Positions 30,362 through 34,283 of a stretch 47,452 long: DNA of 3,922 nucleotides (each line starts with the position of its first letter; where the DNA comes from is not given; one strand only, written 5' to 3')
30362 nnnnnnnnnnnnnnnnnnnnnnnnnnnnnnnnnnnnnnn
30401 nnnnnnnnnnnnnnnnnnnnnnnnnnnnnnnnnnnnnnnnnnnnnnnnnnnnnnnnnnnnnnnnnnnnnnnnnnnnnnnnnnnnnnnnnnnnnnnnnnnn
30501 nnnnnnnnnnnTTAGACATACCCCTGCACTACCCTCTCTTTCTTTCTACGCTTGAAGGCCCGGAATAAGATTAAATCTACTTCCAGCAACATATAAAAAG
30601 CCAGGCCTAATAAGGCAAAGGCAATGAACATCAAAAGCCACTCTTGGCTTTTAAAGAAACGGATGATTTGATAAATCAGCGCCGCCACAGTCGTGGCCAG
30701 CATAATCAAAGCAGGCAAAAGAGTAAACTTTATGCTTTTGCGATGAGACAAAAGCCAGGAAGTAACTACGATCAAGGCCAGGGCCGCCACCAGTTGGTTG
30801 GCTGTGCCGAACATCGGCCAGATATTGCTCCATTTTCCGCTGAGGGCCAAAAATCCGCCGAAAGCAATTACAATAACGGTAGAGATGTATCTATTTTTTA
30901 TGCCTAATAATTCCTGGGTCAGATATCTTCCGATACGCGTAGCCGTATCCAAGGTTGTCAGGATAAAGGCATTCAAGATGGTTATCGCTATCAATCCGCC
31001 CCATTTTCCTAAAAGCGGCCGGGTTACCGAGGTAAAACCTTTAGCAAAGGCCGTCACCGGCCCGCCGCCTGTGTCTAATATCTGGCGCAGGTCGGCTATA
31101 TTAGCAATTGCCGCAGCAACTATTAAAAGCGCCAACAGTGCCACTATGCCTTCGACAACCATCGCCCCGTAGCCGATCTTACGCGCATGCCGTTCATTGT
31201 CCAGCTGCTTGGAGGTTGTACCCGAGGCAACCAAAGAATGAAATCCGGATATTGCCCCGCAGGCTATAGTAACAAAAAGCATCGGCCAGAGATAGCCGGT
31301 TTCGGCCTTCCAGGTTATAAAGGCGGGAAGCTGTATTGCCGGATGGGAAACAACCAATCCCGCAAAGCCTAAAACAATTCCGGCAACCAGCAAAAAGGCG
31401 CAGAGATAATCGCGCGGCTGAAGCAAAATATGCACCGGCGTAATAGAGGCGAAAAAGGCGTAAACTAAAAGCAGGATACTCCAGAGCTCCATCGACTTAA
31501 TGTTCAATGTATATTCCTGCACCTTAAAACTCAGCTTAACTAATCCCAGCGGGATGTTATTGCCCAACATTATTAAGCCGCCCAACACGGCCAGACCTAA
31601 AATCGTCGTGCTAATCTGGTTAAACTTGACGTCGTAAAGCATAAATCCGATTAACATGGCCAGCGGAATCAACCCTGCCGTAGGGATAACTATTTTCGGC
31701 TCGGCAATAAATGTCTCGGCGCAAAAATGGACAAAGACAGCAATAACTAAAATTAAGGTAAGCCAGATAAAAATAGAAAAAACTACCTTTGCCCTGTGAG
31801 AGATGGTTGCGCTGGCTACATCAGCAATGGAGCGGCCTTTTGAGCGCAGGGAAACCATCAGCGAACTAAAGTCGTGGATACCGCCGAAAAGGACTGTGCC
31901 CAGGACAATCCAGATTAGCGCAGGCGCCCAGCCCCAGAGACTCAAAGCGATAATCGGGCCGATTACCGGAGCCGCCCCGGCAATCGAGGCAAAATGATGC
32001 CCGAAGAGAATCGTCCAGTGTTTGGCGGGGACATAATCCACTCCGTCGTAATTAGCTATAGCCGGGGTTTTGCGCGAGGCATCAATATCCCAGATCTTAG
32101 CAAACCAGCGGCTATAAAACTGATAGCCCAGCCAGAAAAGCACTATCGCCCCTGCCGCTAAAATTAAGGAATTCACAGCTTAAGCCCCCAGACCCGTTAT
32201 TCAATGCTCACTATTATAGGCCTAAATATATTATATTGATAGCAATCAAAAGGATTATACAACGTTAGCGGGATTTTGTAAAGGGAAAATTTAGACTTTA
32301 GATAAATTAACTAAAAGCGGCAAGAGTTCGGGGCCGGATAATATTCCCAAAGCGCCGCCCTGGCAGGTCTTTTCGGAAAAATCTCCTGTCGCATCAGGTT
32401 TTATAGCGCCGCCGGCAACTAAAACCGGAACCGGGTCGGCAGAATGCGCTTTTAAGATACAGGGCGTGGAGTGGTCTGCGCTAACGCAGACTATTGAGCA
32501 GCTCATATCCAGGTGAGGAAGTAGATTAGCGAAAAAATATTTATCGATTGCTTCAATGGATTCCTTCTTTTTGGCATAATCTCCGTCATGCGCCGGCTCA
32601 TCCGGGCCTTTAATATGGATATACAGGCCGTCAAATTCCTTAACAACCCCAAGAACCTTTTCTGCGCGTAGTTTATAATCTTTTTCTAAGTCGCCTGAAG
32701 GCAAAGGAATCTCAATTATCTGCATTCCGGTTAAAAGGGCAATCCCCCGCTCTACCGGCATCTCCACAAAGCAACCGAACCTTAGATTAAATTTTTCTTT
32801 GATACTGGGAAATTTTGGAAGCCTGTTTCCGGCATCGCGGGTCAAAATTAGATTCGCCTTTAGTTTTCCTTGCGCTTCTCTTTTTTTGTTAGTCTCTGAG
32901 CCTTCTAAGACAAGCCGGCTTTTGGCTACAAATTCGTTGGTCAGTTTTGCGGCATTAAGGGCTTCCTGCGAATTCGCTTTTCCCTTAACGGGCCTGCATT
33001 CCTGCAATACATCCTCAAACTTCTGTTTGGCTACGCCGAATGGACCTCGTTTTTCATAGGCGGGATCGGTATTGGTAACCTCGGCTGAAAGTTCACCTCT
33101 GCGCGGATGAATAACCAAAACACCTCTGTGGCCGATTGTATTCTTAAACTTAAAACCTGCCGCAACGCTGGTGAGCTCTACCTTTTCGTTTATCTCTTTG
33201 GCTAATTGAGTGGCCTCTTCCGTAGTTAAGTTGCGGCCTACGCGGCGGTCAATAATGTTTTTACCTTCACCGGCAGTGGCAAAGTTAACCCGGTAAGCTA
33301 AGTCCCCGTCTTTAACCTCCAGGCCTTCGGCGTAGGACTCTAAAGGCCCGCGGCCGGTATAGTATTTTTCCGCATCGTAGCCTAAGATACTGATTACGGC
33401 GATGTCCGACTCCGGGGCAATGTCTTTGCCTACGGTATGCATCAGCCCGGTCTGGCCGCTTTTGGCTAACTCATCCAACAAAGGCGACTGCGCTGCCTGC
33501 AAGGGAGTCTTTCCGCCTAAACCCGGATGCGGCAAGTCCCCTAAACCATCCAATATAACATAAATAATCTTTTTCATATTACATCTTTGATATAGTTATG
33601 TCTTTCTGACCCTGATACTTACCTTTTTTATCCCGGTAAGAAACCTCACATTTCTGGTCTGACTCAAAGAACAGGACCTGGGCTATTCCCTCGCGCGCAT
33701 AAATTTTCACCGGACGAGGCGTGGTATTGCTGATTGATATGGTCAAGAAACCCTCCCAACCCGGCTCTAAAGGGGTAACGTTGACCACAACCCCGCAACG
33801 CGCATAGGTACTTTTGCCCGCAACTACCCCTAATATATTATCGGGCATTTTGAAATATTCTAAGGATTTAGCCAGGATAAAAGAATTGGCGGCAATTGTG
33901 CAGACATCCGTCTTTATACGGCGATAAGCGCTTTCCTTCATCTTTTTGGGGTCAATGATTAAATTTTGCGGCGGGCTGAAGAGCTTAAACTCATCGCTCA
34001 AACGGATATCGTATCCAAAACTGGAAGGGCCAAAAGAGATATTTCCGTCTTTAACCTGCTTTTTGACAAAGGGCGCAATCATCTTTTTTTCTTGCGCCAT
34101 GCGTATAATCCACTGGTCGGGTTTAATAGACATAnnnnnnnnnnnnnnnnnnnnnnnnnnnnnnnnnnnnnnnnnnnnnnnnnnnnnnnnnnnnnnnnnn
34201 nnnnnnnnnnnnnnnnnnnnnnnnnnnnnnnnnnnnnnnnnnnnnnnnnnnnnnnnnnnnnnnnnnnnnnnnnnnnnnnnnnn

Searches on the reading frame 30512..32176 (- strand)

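Call 59: search_protein_families(library=pfam, proteins=[window:30512-32176:-], max_evalue=0.001)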
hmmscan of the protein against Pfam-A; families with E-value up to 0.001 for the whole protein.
window:30512-32176:- (554 aa): 1 family
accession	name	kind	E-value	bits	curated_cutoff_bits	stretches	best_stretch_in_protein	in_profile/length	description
PF02554.20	CstA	-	4.6e-139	465.1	27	1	2-499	1-560/560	Carbon starvation protein CstA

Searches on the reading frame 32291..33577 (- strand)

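Call 59: search_protein_families(library=pfam, proteins=[window:32291-33577:-], max_evalue=0.001)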
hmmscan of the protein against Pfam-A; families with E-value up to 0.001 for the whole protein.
window:32291-33577:- (428 aa): 2 families
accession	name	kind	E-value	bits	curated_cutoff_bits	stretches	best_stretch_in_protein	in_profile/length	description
PF10143.14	PhosphMutase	-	2.6e-46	158.1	21.5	1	38-230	1-170/170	2,3-bisphosphoglycerate-independent phosphoglycerate mutase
PF01676.23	Metalloenzyme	-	2.1e-34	119.6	24.3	1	2-419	1-246/252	Metalloenzyme superfamily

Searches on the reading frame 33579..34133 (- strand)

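Call 60: search_protein_families(library=pfam, proteins=[window:33579-34133:-], max_evalue=0.001)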
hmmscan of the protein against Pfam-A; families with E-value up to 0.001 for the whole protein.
window:33579-34133:- (184 aa): 2 families
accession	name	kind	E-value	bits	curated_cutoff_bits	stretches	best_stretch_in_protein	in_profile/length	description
PF22769.1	DCD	-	2.4e-33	115.8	27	1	3-157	1-152/153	dCTP deaminase-like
PF00692.24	dUTPase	-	8.3e-07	29.3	22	1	79-162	25-107/129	dUTPase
